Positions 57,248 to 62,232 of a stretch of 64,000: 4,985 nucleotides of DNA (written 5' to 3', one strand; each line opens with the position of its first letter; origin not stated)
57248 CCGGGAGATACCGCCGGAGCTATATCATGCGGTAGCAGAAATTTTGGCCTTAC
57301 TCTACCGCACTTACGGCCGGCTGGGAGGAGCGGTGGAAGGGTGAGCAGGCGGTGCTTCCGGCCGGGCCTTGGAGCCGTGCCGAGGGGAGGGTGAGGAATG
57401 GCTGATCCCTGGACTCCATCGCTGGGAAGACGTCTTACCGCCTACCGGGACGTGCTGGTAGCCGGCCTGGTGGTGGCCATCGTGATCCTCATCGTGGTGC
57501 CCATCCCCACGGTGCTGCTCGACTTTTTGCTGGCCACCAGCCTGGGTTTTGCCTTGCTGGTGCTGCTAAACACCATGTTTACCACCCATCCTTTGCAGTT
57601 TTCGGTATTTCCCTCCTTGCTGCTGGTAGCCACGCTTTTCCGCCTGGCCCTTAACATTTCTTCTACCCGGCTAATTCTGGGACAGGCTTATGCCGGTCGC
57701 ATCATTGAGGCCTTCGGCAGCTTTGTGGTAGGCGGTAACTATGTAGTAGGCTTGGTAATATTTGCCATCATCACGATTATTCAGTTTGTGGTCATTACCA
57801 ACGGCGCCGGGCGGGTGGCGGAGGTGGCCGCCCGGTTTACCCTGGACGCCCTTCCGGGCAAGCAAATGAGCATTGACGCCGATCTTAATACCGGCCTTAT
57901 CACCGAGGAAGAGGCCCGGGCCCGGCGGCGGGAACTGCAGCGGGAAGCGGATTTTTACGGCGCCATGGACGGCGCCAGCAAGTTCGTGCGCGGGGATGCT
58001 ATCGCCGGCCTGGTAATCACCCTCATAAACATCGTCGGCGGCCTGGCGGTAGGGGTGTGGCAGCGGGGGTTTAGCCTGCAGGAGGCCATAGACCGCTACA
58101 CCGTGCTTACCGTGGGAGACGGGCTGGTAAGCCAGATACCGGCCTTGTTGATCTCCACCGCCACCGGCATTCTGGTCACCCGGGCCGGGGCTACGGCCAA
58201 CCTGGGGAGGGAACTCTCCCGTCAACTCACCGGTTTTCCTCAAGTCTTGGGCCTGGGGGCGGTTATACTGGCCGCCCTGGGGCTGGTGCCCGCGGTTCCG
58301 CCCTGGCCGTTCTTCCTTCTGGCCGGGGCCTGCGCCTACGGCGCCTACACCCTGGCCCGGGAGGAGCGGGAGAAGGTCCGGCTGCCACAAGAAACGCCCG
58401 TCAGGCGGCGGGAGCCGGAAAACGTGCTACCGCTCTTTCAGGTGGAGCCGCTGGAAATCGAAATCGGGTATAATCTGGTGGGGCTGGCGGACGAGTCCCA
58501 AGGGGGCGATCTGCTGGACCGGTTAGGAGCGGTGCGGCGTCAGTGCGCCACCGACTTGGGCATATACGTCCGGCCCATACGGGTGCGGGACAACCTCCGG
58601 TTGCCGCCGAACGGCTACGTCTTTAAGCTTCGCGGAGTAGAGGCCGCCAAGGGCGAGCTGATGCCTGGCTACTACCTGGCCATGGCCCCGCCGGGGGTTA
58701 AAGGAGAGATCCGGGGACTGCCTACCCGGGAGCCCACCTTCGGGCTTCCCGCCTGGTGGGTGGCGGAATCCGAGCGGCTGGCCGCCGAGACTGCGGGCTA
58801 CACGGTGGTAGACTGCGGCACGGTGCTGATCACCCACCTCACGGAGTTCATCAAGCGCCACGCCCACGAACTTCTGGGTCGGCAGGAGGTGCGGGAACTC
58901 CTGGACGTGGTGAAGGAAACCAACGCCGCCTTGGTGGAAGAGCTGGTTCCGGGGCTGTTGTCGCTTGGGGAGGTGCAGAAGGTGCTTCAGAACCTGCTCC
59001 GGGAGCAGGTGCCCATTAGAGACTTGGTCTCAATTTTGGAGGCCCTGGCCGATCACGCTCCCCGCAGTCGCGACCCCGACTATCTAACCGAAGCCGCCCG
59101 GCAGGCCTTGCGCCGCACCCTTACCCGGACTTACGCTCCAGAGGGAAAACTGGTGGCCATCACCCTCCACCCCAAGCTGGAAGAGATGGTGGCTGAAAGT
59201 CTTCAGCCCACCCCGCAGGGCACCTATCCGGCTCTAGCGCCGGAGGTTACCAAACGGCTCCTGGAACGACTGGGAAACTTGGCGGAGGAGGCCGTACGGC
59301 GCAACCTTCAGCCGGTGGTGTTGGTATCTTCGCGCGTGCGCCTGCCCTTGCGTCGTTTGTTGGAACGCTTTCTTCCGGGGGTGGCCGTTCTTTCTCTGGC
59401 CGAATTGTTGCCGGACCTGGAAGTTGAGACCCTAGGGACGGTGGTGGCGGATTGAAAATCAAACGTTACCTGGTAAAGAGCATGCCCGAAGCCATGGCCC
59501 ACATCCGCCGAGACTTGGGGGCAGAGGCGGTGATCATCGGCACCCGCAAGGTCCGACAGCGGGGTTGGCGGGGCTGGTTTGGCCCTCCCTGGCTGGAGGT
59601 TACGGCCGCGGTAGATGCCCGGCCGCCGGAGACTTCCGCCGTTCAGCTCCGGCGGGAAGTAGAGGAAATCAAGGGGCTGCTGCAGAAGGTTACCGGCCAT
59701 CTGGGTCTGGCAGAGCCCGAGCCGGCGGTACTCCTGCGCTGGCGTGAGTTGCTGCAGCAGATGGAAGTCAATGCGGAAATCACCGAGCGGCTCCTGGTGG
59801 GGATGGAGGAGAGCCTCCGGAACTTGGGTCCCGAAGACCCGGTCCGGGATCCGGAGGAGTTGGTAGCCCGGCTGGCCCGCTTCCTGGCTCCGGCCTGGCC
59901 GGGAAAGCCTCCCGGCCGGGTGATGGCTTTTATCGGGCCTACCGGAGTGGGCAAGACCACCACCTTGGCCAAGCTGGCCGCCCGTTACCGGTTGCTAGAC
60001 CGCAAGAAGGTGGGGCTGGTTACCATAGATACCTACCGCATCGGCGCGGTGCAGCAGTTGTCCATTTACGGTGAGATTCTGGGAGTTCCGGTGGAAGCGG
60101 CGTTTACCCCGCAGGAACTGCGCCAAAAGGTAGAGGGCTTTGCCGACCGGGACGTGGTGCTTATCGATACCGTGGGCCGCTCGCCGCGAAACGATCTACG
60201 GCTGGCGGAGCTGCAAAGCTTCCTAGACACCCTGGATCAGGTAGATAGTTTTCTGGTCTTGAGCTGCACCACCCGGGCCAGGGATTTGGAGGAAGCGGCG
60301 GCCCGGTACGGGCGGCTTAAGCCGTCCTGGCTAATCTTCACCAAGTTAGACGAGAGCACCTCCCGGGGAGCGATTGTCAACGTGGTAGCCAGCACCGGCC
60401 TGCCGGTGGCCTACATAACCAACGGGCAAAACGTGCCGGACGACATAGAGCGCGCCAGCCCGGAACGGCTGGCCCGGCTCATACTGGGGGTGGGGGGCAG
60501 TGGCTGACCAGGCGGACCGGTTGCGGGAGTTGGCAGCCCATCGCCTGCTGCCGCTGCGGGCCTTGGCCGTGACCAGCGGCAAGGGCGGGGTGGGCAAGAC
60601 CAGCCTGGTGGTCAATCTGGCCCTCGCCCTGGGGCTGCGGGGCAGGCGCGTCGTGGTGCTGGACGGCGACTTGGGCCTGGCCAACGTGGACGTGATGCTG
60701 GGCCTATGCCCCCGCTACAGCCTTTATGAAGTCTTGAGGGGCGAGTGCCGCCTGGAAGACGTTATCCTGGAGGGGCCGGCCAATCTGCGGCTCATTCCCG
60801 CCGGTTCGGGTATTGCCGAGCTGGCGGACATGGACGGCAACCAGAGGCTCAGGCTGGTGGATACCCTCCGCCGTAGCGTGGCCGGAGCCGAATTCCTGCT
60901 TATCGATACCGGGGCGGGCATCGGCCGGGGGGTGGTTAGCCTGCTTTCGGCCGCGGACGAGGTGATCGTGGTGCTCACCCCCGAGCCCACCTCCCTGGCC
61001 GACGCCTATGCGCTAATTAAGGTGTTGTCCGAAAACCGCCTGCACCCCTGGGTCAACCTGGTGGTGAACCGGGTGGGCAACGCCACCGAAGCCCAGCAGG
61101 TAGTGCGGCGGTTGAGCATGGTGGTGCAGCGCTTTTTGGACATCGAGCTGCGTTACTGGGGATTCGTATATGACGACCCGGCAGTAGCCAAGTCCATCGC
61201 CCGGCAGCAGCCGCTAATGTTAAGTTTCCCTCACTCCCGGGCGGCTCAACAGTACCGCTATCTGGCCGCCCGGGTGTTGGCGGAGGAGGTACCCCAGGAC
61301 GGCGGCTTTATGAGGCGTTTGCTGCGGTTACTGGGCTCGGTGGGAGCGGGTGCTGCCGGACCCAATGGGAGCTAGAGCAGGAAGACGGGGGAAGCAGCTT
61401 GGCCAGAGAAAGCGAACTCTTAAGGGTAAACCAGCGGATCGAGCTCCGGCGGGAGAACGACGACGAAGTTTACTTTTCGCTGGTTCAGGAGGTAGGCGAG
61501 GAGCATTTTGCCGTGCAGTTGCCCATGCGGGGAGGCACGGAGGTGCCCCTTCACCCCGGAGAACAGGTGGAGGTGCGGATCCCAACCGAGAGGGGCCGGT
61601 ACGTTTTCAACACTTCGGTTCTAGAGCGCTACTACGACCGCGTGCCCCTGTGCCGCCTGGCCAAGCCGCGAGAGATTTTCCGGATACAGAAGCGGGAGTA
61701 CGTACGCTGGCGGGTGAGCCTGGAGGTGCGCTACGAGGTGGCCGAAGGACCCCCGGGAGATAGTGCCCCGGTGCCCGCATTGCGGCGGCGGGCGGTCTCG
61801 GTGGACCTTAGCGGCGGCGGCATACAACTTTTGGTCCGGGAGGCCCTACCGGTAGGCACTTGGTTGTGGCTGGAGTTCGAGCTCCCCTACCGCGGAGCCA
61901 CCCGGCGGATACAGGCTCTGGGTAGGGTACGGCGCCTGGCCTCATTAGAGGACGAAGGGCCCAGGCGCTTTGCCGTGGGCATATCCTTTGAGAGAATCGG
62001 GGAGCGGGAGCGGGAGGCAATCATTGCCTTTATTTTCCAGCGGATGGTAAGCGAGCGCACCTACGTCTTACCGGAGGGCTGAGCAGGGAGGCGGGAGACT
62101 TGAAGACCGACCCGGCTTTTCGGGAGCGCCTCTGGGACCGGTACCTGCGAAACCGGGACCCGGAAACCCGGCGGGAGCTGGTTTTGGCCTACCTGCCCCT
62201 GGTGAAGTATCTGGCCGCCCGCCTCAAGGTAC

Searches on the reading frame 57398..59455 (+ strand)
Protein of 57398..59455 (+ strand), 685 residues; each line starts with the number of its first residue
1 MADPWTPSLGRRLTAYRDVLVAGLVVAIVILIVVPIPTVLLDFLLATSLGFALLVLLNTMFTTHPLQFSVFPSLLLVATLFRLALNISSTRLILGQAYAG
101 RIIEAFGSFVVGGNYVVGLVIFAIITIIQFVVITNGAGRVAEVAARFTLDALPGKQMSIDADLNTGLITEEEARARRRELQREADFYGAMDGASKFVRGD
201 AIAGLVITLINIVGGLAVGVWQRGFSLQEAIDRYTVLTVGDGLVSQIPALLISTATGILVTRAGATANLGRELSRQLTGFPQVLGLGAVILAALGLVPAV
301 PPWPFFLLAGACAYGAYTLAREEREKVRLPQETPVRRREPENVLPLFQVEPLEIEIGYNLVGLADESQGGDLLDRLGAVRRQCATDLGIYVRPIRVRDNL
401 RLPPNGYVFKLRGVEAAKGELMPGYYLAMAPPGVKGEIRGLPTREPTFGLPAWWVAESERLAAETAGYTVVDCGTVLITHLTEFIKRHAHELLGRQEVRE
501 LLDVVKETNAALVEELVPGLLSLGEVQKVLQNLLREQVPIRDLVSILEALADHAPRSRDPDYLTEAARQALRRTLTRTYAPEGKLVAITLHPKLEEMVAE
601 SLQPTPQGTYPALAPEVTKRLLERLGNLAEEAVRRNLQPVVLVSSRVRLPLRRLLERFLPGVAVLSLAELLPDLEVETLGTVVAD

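Call 46: search_protein_families(library=pfam, proteins=[window:57398-59455:+], max_evalue=0.0001)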
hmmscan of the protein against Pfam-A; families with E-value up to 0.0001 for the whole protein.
window:57398-59455:+ (685 aa): 1 family
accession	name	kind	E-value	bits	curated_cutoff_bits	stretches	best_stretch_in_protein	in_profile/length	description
PF00771.25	FHIPEP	-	7.1e-268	890.9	29.1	1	28-673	1-655/657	FHIPEP family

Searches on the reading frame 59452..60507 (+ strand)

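Call 98: search_protein_families(library=ncbifam, proteins=[window:59452-60507:+], max_evalue=0.00001)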
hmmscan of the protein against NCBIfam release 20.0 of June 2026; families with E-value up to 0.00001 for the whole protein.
window:59452-60507:+ (351 aa): 11 families
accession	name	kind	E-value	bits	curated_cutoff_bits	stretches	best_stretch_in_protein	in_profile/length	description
TIGR03499.1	FlhF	equivalog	4.2e-65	220.6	174.15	2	60-242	107-286/286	flagellar biosynthesis GTPase FlhF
NF009366.0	PRK12723.1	equivalog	5.2e-51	174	585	1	120-344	139-367/388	flagellar biosynthesis regulator FlhF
NF011312.0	PRK14723.1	equivalog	1.6e-50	172.4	951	1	155-340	185-374/768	flagellar biosynthesis regulator FlhF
NF011310.0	PRK14721.1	equivalog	7.9e-43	147.3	725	1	155-340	191-377/423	flagellar biosynthesis regulator FlhF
NF009367.0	PRK12724.1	equivalog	1.4e-32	113.1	718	1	155-342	223-412/433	flagellar biosynthesis regulator FlhF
NF011311.0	PRK14722.1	equivalog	3.6e-30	105.2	777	1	155-335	137-327/374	flagellar biosynthesis regulator FlhF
NF005230.0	PRK06731.1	equivalog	5.8e-28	97.9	553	1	157-345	88-278/281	flagellar biosynthesis regulator FlhF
NF009368.0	PRK12726.1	equivalog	6.2e-27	94.7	832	1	156-346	207-399/407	flagellar biosynthesis regulator FlhF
TIGR00959.1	ffh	equivalog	4.3e-26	91.7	473.2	1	152-348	97-297/428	signal recognition particle protein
TIGR00064.1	ftsY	equivalog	4.2e-23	82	260.7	1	156-337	80-271/279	signal recognition particle-docking protein FtsY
TIGR01425.1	SRP54_euk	equivalog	1.2e-18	67.2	576.25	1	137-348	82-297/428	signal recognition particle protein SRP54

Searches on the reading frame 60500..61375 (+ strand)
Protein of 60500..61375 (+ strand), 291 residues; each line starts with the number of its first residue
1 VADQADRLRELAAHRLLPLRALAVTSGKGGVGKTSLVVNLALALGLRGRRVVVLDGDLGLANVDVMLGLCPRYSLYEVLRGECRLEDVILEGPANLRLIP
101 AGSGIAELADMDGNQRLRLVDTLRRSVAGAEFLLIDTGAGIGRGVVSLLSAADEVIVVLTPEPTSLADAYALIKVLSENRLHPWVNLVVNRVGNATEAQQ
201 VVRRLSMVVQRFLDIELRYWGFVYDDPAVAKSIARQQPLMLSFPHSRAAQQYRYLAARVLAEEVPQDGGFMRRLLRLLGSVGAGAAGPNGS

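Call 98: search_protein_families(library=ncbifam, proteins=[window:60500-61375:+], max_evalue=0.00001)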
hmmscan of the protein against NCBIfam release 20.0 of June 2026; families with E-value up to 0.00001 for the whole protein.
window:60500-61375:+ (291 aa): 16 families
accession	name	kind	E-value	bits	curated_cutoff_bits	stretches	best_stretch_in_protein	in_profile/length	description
TIGR01969.1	minD_arch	subfamily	3.1e-43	147.8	201.75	1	21-263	2-234/251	cell division ATPase MinD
TIGR01968.1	minD_bact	equivalog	8e-41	140.1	212.9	1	21-265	3-242/261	septum site-determining protein MinD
TIGR03371.1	cellulose_yhjQ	equivalog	1.1e-22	80.7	157.85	1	21-260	3-242/246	cellulose biosynthesis protein BcsQ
NF008079.0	PRK10818.1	equivalog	7.3e-20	71.4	508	1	20-265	3-252/270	septum site-determining protein MinD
NF041546.1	ParA_partition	equivalog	7.7e-15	55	180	1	22-57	2-37/203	ParA family partition ATPase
NF041136.1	MrpORP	equivalog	1.5e-12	47.5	450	1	22-70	8-56/365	iron-sulfur cluster carrier protein MrpORP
TIGR03018.1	pepcterm_TyrKin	hypoth_equivalog_domain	1.1e-11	44.4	230.65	1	21-180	37-200/207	XrtA-associated tyrosine autokinase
NF008669.0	PRK11670.1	equivalog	2.8e-11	42.9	348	1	22-68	110-156/369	iron-sulfur cluster carrier protein ApbC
NF047398.1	AAA_KGGVGR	domain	1.8e-08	34.9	90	1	22-174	5-187/190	KGGVGR-motif variant AAA ATPase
NF033200.1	F430_CfbC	exception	2.7e-08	33.5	402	1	26-263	6-242/260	Ni-sirohydrochlorin a,c-diamide reductive cyclase ATP-dependent reductase subunit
TIGR01287.1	nifH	equivalog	5.2e-08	32.5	394.35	1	26-263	6-248/275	nitrogenase iron protein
TIGR01007.1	eps_fam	subfamily_domain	1.4e-07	31.3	108.05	1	19-126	17-127/204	polysaccharide biosynthesis tyrosine autokinase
TIGR03029.1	EpsG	equivalog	1.7e-07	30.7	313.8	1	20-178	104-262/274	chain length determinant protein tyrosine kinase EpsG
NF053621.1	ATPseBagBMYCTU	equivalog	4.1e-07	29.4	521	0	23-55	15-47/371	ATPase BagB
TIGR03453.1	partition_RepA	equivalog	4.1e-06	25.9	348.45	0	19-159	104-264/387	plasmid partitioning protein RepA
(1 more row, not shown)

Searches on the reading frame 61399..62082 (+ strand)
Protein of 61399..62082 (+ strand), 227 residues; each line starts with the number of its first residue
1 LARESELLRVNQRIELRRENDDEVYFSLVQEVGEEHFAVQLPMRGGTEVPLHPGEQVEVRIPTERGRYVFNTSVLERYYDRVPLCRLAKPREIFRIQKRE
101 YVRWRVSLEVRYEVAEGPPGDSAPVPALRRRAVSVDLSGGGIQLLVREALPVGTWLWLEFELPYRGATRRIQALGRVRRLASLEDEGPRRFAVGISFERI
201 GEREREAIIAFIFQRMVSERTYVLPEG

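Call 46: search_protein_families(library=pfam, proteins=[window:61399-62082:+], max_evalue=0.0001)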
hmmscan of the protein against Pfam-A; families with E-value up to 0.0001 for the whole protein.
window:61399-62082:+ (227 aa): 2 families
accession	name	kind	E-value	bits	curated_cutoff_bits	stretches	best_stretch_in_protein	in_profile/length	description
PF12945.12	PilZNR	-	5.9e-18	65.2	23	1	10-90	2-85/85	Flagellar protein YcgR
PF07238.19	PilZ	-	1.2e-14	54.9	22.5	1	97-214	1-102/102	PilZ domain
